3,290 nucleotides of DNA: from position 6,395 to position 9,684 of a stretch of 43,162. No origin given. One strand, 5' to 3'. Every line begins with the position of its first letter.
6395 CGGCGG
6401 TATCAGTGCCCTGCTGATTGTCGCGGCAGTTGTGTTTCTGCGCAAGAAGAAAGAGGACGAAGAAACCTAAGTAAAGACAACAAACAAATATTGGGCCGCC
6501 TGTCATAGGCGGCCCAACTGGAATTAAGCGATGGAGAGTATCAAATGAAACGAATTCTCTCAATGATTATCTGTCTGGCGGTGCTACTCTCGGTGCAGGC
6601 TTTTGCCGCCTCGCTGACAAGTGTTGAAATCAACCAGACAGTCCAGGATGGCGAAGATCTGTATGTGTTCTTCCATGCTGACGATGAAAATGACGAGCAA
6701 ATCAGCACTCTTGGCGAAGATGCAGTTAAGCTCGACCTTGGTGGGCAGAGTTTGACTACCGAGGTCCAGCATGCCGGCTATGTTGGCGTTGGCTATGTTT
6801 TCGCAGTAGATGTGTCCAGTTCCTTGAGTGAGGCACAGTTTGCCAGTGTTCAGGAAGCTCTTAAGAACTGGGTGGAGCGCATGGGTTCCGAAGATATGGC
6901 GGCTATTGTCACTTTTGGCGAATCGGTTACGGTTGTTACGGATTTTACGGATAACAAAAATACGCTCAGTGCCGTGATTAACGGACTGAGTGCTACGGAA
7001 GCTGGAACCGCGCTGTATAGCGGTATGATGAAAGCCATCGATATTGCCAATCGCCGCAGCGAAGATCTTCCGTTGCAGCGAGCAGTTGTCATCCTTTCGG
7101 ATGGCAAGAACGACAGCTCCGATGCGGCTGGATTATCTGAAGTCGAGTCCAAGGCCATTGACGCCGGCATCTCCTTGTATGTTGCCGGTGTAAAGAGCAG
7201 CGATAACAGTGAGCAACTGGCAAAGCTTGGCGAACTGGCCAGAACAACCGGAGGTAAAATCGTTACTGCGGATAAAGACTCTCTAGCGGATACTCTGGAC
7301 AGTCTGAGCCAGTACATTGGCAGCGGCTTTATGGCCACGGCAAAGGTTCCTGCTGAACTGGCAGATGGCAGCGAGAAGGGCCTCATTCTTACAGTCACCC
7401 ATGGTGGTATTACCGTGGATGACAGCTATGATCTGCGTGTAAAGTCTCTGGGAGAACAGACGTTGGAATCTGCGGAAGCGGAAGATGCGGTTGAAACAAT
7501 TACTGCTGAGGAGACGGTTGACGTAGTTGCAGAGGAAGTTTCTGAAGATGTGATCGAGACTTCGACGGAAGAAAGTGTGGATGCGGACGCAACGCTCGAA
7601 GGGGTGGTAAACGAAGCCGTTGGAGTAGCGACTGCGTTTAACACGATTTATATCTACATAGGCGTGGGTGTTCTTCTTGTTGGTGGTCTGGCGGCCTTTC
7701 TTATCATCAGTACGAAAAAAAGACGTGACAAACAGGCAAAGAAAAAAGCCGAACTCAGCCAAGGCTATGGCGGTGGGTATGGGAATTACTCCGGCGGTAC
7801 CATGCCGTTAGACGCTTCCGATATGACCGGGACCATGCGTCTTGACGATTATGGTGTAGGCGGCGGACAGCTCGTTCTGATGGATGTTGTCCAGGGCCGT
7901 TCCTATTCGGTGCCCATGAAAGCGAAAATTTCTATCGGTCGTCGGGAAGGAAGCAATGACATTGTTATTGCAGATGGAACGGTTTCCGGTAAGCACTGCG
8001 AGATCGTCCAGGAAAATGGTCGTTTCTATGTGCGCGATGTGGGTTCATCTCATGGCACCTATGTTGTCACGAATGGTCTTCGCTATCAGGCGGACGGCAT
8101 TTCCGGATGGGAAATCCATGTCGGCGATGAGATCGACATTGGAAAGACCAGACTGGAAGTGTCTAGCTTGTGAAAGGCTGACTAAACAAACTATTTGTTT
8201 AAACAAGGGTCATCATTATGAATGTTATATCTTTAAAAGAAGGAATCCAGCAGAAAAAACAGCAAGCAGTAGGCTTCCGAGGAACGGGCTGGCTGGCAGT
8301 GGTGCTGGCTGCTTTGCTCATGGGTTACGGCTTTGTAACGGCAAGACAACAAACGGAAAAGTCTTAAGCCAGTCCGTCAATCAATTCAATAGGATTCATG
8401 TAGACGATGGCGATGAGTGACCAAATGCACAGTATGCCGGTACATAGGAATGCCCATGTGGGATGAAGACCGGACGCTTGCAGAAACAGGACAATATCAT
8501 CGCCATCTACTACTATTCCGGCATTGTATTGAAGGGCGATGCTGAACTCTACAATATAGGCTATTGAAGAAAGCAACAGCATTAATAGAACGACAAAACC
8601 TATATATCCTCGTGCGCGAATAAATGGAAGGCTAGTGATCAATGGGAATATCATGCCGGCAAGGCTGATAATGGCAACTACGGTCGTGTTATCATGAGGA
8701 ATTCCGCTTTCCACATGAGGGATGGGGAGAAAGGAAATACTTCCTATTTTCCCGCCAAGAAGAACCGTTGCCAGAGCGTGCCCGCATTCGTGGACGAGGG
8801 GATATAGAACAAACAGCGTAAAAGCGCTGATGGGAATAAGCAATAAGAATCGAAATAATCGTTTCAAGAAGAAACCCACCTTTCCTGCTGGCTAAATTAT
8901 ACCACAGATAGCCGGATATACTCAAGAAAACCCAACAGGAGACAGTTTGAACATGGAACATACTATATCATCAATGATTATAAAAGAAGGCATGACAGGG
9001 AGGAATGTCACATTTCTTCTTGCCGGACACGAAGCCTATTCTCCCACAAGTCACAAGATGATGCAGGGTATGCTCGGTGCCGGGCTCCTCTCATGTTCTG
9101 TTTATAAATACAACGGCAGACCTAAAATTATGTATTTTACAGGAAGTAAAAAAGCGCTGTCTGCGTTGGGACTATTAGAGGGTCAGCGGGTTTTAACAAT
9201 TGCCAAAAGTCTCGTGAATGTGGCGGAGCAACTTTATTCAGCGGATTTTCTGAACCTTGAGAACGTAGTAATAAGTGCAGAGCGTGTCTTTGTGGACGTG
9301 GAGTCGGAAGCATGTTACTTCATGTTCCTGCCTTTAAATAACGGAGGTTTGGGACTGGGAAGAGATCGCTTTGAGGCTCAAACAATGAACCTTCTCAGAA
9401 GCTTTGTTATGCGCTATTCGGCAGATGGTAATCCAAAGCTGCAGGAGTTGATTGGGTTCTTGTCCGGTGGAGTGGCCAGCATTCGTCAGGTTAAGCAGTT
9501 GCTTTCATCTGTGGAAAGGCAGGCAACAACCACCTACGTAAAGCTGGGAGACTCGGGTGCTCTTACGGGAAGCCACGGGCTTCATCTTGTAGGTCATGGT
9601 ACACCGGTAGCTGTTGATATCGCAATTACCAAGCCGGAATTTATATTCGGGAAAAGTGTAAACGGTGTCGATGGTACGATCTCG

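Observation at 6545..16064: T7SS core with EssC, YukD and WXG100 but no EssA/EssB/EsaA; FHA, VWA and ParA-type proteins in their place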

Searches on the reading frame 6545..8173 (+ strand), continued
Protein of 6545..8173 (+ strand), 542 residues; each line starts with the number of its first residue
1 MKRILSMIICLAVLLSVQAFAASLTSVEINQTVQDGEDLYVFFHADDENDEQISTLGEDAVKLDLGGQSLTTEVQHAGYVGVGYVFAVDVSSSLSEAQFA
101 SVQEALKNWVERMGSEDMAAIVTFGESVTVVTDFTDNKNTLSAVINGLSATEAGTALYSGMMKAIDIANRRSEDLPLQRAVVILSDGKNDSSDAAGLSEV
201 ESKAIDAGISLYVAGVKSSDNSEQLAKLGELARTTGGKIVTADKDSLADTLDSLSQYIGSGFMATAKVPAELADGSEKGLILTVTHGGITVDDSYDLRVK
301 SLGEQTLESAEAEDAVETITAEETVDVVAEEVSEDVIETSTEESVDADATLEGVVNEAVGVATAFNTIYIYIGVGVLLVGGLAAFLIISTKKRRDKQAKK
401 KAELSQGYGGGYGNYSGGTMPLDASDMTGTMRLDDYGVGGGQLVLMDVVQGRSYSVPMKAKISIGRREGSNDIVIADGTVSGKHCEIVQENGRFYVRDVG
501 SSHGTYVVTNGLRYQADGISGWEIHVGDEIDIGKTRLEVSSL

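Call 90: find_encoding_contigs(protein=P0100, flank=10000, max_places=1)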
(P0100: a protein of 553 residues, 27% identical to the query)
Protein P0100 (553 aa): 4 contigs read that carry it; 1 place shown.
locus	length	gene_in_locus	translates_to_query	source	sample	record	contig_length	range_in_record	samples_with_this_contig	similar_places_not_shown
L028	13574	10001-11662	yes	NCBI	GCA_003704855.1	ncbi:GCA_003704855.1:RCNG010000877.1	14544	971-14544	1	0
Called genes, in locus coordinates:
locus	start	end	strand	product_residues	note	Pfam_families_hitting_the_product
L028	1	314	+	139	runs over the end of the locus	PF16697:Yop-YscD_cpl, PF00498:FHA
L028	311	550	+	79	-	-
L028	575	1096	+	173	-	PF01618:MotA_ExbB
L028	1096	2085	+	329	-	PF00089:Trypsin, PF13365:Trypsin_2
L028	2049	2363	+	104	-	PF16697:Yop-YscD_cpl (weak), PF00498:FHA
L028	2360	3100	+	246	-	PF13672:PP2C_2, PF07228:SpoIIE (faint)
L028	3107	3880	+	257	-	-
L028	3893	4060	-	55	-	-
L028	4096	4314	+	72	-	-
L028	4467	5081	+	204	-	PF16697:Yop-YscD_cpl (weak), PF00498:FHA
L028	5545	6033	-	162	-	PF00583:Acetyltransf_1 (weak), PF13673:Acetyltransf_10, PF13508:Acetyltransf_7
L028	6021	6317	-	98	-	PF08681:TacA1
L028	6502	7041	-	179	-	PF13635:DUF4143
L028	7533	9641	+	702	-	PF00069:Pkinase, PF07714:PK_Tyr_Ser-Thr, PF03781:FGE-sulfatase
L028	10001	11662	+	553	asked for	PF00092:VWA, PF13519:VWA_2, PF00498:FHA, PF16697:Yop-YscD_cpl (weak)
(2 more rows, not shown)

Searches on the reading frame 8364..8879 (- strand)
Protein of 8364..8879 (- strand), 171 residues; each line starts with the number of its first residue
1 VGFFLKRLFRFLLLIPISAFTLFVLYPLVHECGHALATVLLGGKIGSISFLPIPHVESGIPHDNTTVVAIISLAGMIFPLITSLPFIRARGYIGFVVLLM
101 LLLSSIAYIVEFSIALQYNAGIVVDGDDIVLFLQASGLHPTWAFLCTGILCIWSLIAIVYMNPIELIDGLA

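Call 5: search_protein_families(library=pfam, proteins=[window:8364-8879:-], max_evalue=0.01)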
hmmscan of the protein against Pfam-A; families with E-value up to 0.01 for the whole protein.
window:8364-8879:- (171 aa): 1 family
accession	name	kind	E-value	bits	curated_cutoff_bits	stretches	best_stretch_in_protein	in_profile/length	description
PF13398.12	Peptidase_M50B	-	0.0027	17.9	26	0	24-110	22-108/201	Peptidase M50B-like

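Call 74: search_protein_families(library=ncbifam, proteins=[window:8364-8879:-], max_evalue=0.01)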
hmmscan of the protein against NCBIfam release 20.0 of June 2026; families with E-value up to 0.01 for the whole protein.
window:8364-8879:- (171 aa): 0 families

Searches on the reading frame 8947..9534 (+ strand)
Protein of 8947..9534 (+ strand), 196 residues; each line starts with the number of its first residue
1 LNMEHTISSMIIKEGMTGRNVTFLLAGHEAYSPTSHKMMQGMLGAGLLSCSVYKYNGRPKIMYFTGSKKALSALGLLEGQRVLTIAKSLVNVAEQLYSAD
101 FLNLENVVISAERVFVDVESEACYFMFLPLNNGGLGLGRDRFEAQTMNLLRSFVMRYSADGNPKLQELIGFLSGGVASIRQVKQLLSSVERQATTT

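Call 47: search_solved_structures(query=A3, max_evalue=10, show_alignments=2)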
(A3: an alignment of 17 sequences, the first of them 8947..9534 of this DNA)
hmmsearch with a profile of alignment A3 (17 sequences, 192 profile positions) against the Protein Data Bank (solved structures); distinct sequences matched with E-value up to 10: 3.
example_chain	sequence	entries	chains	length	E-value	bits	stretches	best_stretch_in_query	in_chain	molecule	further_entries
1wu3_I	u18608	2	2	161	0.0099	18.5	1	32-100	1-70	Interferon beta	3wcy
1ifa_A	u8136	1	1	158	0.027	17.1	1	34-100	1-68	INTERFERON-BETA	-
1r77_A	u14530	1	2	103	0.34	13.5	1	56-136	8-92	Cell Wall Targeting Domain of Glycylglycine Endopeptidase ALE-1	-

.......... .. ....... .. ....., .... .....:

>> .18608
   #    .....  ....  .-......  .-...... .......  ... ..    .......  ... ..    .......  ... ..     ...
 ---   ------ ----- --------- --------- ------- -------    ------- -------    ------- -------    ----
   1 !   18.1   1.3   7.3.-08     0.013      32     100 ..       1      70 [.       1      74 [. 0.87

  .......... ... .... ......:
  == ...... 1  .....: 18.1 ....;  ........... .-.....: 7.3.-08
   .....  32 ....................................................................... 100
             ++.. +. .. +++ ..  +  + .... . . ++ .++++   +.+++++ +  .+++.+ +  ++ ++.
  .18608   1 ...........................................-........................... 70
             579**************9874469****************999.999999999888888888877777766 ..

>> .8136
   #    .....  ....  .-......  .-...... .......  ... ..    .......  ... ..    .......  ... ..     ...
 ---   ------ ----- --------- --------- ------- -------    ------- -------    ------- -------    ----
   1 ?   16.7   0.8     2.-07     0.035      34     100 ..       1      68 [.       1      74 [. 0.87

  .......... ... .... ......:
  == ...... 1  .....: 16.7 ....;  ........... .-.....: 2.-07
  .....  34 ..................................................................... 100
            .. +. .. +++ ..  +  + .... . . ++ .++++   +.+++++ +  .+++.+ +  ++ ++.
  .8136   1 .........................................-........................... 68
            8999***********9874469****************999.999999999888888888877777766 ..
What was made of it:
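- Tried and rejected: Sequence-level tests of a DUF6382-EssB link: the PDB profile search gave only spurious interferon hits (call 47).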

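Call 53: predict_structure(alignment_id=A3)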
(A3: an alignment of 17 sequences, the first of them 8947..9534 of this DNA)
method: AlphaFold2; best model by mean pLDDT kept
length: 196 residues; sequences in the alignment: 17
mean_pLDDT: 91.6   pTM: 0.88
mean pLDDT of the five models: 91.6, 91.0, 91.0, 90.8, 89.3
residues with pLDDT >= 90: 158; 70-90: 28; 50-70: 6; < 50: 4
segments of 3 or more residues with pLDDT < 50: 1-3
pLDDT, mean of each block of 10 residues (from residue 1): 68 95 97 94 90 97 96 94 97 95 94 97 97 87 96 90 92 91 92 62
secondary structure, 60 per line:
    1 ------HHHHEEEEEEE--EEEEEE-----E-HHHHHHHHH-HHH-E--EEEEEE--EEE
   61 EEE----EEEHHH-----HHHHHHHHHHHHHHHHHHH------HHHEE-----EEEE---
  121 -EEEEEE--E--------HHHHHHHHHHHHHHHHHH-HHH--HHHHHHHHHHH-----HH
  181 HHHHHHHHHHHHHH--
elements in order: H7-10 E11-17 E20-25 H33-41 E50-55 E58-63 E68-70 H79-97 E114-117 E122-127 H139-156 H163-173 H179-194

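Call 56: fold_search(model_id=the predicted structure, library=pdb)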
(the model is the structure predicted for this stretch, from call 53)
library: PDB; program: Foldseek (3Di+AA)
matches with E <= 10: 1684; with E <= 0.001: 45
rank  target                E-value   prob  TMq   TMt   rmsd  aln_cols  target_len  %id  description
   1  6z0f_B                2.0e-05  1.00  0.59  0.35   6.4       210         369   12  Crystal structure of the membrane pseudokinase YukC/EssB from Bacillus subtilis T7SS (released 2021-05-19)
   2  6z0f_A                2.6e-05  1.00  0.61  0.34   6.3       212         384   11  Crystal structure of the membrane pseudokinase YukC/EssB from Bacillus subtilis T7SS (released 2021-05-19)
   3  8cba                  5.1e-05  1.00  0.52  0.52   8.0       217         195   11  Crystal structure of N-terminal domain of TraF, protein of a type IV secretion system from E.faecalis (pIP501) (released 2024-02-07)
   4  9qks_C                1.2e-04  1.00  0.58  0.52   6.3       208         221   14  B subtilis Type VIIb Core Unit (T7bCU) + DUF (released 2025-11-26)
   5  9ejs_B                2.4e-04  1.00  0.50  0.40  10.5       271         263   11  Bruton's tyrosine kinase with mutations in the activation loop in complex with compound PTI52 (released 2025-08-13)
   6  7vbt_B                2.4e-04  1.00  0.48  0.35  12.7       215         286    9  Crystal structure of RIOK2 in complex with CQ211 (released 2022-07-06)
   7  5j87_A                2.9e-04  1.00  0.55  0.43   8.5       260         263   12  Discovery of N-(3-(5-((3-acrylamido-4-(morpholine-4-carbonyl)phenyl)amino)-1-methyl-6-oxo-1,6-dihydropyridin-3-yl)-2-m (released 2017-04-19)
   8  7vbt_A                2.9e-04  1.00  0.47  0.33  12.9       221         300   10  Crystal structure of RIOK2 in complex with CQ211 (released 2022-07-06)
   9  5wvd_A                3.1e-04  1.00  0.55  0.46   8.0       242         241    9  Structure of Mnk1 in complex with DS12881479 (released 2018-01-03)
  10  4ano                  3.7e-04  1.00  0.53  0.51   6.7       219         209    9  Crystal Structure Geobacillus thermodenitrificans EssB cytoplasmic fragment (released 2012-12-05)
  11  2bkk_A                3.9e-04  0.99  0.38  0.32  11.5       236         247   13  Crystal structure of Aminoglycoside Phosphotransferase APH(3')-IIIa in complex with the inhibitor AR_3a (released 2005-08-09)
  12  3tt0_B                3.9e-04  0.99  0.39  0.31  11.4       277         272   13  Co-structure of Fibroblast Growth Factor Receptor 1 kinase domain with 3-(2,6-dichloro-3,5-dimethoxy-phenyl)-1-{6-[4-( (released 2012-06-13)
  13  6jux                  4.1e-04  1.00  0.44  0.32  11.4       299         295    9  Crystal structure of human ALK2 kinase domain with R206H mutation in complex with RK-71807 (released 2020-04-15)
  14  4hni_A                4.6e-04  1.00  0.57  0.42   7.7       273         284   12  crystal structure of ck1e in complex with PF4800567 (released 2012-11-14)
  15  6zv6_h                5.2e-04  1.00  0.47  0.42   9.8       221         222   12  Human RIO1(kd)-StHA late pre-40S particle, structural state B (post 18S rRNA cleavage) (released 2021-05-12)
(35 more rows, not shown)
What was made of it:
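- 8947..9876 (+): J: soluble DUF6382 domain (kinase-like fold, EssB/YukC-like) plus a C-terminal FHA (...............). The likely start is 8953. Foldseek top hits are 6z0f YukC/EssB, 9qks_C and 4ano (call 56).
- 9qks_C and 4ano are also in the top 10 (calls 53, 56).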

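Call 93: search_protein_families(library=pfam, alignment_id=A3, max_evalue=10)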
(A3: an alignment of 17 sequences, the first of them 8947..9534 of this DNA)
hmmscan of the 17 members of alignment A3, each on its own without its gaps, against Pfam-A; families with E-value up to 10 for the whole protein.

A. member 1, window:8947-9534:+ (196 aa): 1 family
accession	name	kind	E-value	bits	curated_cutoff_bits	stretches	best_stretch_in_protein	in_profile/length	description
PF19909.4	DUF6382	-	7.8e-10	39.1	26.7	1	36-135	24-125/163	Domain of unknown function (DUF6382)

B. families by the number of members that match (of 17 scanned): 7 families
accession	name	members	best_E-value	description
PF19909.4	DUF6382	17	3.3e-52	Domain of unknown function (DUF6382)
PF22850.1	CATSPERD-E_C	1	0.031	CATSPERD/E C-terminal domain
PF15232.11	DUF4585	1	0.11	Domain of unknown function (DUF4585)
PF13506.12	Glyco_transf_21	1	0.16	Glycosyl transferase family 21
PF13499.12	EF-hand_7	1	0.17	EF-hand domain pair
PF22802.1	RsiG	1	0.19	RsiG-like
PF20037.4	DUF6440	1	0.25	Family of unknown function (DUF6440)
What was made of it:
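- No sequence-level signal was found (calls 47, 93).
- Tried and rejected: Pfam at E<=10 on 17 domains gave only DUF6382 (call 93).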
